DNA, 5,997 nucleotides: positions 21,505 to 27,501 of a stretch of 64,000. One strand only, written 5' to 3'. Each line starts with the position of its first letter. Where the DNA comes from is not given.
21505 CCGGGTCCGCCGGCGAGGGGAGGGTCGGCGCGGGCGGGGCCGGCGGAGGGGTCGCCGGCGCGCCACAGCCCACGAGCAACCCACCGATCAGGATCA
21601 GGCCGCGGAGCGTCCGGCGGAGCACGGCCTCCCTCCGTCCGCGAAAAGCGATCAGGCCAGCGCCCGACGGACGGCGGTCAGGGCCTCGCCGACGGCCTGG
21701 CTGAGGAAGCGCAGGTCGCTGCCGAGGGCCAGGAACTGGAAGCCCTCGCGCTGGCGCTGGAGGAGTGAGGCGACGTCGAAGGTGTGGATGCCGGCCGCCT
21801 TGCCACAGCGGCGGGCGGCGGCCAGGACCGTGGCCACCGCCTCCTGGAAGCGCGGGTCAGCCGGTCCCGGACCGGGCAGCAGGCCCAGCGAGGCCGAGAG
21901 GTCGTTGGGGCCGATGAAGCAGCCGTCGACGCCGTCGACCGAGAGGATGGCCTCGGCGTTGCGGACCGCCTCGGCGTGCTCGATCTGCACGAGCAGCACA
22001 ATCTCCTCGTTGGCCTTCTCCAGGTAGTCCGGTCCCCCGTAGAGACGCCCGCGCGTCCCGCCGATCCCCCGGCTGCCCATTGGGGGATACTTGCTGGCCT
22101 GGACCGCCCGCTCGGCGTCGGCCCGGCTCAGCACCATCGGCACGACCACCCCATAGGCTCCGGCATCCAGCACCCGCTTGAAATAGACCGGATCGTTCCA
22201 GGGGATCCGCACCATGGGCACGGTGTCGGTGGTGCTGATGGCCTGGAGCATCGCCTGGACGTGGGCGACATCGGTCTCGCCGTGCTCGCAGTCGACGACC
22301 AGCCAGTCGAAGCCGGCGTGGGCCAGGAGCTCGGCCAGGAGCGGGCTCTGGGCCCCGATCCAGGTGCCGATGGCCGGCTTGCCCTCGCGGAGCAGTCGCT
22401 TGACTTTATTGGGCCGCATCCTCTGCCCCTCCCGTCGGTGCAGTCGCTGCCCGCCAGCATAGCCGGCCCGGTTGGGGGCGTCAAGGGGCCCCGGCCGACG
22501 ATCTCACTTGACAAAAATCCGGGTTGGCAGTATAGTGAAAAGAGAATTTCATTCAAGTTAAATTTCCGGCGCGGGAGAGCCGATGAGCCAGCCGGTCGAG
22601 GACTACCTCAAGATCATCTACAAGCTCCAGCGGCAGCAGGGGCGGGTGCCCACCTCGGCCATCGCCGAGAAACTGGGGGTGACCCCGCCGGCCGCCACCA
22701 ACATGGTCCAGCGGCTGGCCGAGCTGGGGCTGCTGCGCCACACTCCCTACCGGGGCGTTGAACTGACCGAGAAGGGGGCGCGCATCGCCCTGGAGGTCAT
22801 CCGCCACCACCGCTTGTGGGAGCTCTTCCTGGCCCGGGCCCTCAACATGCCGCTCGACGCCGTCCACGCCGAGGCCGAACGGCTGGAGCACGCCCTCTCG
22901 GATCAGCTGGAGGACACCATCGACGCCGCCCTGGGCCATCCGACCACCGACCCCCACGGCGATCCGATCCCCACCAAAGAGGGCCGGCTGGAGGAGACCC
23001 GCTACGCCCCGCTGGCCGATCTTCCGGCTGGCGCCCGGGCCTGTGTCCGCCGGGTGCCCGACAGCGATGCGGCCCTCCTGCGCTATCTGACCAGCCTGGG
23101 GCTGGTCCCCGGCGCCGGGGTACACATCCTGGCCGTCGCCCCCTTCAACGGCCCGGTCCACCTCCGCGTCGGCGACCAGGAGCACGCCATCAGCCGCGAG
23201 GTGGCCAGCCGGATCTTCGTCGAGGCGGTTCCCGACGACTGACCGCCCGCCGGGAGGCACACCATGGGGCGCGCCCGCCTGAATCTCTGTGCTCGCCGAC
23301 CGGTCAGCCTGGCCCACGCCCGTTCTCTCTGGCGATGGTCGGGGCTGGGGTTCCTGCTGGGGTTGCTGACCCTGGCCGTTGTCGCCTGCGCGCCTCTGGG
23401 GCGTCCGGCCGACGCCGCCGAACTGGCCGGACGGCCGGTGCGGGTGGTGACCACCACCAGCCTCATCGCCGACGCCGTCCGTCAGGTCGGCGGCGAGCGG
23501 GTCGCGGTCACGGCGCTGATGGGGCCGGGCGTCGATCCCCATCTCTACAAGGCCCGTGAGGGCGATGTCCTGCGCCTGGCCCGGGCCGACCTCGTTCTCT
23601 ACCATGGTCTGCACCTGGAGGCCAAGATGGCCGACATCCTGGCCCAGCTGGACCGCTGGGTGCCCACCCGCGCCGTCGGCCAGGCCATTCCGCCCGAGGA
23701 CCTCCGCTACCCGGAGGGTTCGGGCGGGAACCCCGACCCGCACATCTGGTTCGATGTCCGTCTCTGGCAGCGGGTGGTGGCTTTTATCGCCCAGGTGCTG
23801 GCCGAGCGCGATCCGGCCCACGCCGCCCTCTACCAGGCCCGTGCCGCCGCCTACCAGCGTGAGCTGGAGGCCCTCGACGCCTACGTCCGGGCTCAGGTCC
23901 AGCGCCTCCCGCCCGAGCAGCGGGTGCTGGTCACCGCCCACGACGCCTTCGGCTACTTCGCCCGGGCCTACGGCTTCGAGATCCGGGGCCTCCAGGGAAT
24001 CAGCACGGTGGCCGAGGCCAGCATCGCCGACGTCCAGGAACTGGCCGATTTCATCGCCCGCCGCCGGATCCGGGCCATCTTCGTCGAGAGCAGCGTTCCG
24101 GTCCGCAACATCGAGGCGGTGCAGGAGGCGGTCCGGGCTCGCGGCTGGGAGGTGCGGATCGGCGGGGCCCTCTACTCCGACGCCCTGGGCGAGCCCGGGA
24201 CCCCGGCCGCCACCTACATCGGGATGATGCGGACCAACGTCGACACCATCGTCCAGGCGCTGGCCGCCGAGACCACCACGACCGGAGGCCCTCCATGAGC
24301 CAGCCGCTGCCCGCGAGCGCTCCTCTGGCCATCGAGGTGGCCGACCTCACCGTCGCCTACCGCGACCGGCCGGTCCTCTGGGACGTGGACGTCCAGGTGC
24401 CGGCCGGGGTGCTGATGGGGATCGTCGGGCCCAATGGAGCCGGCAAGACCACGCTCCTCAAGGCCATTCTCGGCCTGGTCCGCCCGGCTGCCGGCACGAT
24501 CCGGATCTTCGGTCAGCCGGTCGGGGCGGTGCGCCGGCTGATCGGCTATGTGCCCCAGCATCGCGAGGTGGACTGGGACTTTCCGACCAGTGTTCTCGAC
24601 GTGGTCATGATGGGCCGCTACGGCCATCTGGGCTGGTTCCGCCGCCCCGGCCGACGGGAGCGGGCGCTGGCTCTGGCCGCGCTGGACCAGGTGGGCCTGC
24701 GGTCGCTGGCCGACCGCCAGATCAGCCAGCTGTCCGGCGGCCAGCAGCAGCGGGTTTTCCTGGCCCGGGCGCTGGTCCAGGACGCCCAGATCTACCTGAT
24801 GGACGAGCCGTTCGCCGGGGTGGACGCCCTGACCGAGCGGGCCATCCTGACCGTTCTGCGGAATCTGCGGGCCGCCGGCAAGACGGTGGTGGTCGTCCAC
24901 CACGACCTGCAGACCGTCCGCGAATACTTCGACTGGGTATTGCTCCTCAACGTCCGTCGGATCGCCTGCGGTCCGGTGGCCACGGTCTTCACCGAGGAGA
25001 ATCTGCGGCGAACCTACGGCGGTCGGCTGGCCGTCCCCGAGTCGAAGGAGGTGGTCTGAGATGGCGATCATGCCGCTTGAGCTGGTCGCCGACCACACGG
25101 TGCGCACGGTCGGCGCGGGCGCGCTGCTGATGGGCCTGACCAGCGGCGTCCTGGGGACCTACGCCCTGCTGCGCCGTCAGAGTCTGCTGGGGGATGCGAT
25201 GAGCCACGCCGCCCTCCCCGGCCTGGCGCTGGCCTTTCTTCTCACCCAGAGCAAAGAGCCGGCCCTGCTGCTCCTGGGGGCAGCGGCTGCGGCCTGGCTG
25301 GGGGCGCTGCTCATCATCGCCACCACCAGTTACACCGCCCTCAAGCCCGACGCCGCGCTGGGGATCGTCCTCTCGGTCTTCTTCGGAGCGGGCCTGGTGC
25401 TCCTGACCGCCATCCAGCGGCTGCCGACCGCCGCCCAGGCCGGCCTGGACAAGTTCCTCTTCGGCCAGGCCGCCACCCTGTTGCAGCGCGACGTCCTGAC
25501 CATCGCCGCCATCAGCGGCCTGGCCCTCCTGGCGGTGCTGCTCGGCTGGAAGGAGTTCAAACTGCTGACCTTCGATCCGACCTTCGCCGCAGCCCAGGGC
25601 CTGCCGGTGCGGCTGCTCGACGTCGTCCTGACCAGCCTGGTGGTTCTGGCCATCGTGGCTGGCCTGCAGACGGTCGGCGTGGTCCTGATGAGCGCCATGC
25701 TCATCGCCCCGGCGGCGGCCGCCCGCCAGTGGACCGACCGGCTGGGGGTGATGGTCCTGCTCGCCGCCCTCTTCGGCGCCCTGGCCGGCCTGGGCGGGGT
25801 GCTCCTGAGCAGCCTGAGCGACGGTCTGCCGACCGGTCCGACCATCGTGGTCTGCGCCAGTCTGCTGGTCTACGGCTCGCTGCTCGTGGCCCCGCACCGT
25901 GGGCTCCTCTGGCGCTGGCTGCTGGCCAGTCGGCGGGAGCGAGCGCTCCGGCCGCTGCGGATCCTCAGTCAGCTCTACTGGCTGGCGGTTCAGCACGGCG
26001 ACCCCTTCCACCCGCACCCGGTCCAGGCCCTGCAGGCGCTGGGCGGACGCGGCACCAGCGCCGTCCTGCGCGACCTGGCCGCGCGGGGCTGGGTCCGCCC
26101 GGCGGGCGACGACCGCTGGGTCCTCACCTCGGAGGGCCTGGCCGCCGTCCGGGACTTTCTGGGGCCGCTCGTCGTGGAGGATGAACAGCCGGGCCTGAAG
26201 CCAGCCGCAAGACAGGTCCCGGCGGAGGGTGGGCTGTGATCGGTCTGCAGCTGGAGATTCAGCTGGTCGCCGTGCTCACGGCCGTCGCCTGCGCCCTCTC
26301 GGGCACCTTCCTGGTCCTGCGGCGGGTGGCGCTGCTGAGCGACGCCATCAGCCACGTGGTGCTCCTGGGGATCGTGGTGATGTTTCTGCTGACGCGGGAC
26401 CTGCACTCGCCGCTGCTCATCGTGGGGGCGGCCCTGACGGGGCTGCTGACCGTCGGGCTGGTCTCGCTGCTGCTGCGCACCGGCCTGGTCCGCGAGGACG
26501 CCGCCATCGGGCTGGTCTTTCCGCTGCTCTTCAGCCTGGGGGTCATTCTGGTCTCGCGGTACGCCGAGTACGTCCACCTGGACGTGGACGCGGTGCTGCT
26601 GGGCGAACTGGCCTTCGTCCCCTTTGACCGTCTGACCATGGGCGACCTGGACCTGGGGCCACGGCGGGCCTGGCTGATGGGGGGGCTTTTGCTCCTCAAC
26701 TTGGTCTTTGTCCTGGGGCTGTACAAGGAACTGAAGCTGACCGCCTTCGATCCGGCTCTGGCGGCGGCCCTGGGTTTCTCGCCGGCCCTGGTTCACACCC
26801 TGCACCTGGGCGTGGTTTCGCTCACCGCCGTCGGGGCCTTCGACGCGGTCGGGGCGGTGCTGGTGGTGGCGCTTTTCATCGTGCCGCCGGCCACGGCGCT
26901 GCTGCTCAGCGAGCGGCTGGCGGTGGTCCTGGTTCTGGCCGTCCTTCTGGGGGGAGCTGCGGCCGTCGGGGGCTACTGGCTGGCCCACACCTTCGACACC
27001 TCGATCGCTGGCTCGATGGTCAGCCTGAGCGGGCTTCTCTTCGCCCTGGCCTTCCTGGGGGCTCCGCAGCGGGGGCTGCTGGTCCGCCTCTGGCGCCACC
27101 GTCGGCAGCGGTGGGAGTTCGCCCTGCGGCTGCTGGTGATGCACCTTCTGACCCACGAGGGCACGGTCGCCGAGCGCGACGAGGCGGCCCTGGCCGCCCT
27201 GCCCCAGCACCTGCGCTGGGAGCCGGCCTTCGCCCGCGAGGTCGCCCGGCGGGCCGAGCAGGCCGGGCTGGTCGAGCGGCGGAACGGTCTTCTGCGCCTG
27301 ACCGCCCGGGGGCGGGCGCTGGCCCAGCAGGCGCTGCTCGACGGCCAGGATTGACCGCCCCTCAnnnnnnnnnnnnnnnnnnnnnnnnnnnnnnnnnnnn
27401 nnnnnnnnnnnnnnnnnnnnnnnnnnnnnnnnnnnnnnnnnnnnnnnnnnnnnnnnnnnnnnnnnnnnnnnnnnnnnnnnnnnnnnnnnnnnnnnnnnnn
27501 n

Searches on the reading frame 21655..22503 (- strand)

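Call 50: search_protein_families(library=pfam, proteins=[window:21655-22503:-], max_evalue=0.00001)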
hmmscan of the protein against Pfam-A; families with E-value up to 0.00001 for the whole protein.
window:21655-22503:- (283 aa): 1 family
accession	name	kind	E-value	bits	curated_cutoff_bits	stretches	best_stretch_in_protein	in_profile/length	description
PF03328.21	HpcH_HpaI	-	4.4e-43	147.6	25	1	45-268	2-219/221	HpcH/HpaI aldolase/citrate lyase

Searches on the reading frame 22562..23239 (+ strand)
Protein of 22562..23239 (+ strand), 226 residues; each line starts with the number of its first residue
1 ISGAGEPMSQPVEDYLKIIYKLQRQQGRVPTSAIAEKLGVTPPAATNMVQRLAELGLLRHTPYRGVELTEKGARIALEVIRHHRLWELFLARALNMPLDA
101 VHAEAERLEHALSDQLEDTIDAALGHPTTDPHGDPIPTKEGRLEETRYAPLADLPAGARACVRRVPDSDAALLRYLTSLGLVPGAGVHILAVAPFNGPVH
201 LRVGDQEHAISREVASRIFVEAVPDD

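Call 50: search_protein_families(library=pfam, proteins=[window:22562-23239:+], max_evalue=0.00001)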
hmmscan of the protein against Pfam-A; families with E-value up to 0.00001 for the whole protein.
window:22562-23239:+ (226 aa): 5 families
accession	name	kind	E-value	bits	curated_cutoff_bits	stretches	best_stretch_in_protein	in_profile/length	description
PF02742.21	Fe_dep_repr_C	-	1e-30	105.9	27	1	69-138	1-70/70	Iron dependent repressor, metal binding and dimerisation domain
PF04023.20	FeoA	-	5.1e-23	81.4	23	1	150-221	2-73/74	FeoA domain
PF01325.25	Fe_dep_repress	-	8.8e-17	61.5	26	1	10-66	4-60/60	Iron dependent repressor, N-terminal DNA binding domain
PF12802.13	MarR_2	-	4.1e-06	27.3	27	0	22-61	14-53/61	MarR family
PF01047.28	MarR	-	4.7e-06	26.8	24.6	1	24-60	13-49/59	MarR family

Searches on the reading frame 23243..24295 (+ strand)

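Call 50: search_protein_families(library=pfam, proteins=[window:23243-24295:+], max_evalue=0.00001)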
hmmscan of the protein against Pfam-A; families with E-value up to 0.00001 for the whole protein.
window:23243-24295:+ (351 aa): 1 family
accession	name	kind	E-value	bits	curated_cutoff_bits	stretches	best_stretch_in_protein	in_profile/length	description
PF01297.22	ZnuA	-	6.3e-83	278.7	29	1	68-339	1-263/263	Zinc-uptake complex component A periplasmic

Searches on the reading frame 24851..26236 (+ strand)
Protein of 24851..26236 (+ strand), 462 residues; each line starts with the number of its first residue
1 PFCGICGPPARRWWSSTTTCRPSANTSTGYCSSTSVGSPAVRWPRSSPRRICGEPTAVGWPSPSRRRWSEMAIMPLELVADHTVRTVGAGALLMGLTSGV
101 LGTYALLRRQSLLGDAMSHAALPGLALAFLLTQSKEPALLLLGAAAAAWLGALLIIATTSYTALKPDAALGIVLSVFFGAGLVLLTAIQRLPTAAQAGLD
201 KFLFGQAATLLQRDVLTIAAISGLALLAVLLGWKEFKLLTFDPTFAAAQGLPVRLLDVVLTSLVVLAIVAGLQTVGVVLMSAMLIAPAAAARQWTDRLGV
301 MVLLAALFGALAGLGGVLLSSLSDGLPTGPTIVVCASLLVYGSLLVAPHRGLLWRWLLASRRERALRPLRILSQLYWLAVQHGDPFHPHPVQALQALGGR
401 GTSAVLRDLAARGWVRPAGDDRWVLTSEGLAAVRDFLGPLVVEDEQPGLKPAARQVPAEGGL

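Call 50: search_protein_families(library=pfam, proteins=[window:24851-26236:+], max_evalue=0.00001)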
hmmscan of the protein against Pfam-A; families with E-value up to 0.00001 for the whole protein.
window:24851-26236:+ (462 aa): 2 families
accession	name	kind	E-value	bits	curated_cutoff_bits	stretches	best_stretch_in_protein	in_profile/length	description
PF00950.22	ABC-3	-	4.3e-69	233.3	20.1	1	85-345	6-256/258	ABC 3 transport family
PF01032.23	FecCD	-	2.1e-06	27.5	26.5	1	117-321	79-283/311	FecCD transport family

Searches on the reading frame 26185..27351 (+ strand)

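Call 50: search_protein_families(library=pfam, proteins=[window:26185-27351:+], max_evalue=0.00001)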
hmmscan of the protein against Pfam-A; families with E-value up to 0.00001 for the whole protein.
window:26185-27351:+ (389 aa): 1 family
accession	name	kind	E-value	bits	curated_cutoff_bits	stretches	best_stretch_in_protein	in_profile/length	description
PF00950.22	ABC-3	-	3.3e-41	142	20.1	1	27-291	10-256/258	ABC 3 transport family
